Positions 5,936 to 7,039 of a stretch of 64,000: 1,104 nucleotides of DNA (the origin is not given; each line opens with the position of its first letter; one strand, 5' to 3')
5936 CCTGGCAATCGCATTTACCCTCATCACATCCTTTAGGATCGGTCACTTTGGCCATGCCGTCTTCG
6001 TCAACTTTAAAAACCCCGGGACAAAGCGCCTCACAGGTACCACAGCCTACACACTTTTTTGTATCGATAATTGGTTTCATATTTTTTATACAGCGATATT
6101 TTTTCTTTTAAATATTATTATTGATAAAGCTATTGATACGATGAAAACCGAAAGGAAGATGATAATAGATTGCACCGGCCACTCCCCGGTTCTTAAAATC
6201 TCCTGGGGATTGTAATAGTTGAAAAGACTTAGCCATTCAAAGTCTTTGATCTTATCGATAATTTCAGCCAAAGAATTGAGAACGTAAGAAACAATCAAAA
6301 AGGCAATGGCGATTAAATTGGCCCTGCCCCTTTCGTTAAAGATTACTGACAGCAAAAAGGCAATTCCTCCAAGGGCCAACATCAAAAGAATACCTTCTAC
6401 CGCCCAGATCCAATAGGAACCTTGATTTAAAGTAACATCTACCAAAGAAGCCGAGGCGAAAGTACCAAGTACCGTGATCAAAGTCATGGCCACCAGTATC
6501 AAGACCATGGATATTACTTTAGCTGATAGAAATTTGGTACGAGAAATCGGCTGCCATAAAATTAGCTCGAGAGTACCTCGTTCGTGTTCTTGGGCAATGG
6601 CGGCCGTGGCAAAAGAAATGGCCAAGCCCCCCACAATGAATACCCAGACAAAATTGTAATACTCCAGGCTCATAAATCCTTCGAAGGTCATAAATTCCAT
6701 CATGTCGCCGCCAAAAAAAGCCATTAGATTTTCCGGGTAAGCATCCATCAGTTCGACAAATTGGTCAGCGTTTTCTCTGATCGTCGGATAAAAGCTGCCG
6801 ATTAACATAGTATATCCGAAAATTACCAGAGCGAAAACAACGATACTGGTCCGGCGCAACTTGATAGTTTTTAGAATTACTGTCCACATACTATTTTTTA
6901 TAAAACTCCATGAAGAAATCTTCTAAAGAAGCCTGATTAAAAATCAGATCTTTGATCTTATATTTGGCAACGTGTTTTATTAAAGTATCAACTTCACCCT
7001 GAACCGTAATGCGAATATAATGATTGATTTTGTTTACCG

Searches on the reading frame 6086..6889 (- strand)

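Call 66: search_protein_families(library=pfam, proteins=[window:6086-6889:-], max_evalue=0.0001)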
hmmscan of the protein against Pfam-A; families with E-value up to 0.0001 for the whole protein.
window:6086-6889:- (267 aa): 4 families
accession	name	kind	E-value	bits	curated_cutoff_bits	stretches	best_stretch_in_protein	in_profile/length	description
PF12679.13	ABC2_membrane_2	-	8.1e-23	81.5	27.2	1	7-264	10-282/283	ABC-2 family transporter protein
PF12730.13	ABC2_membrane_4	-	4.2e-08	33.8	27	1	10-180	8-154/179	ABC-2 family transporter protein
PF12698.13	ABC2_membrane_3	-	9.8e-07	28.6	31.6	1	68-257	153-346/347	ABC-2 family transporter protein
PF13346.12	ABC2_membrane_5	-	3e-06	27.3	25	1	72-261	27-205/205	ABC-2 family transporter protein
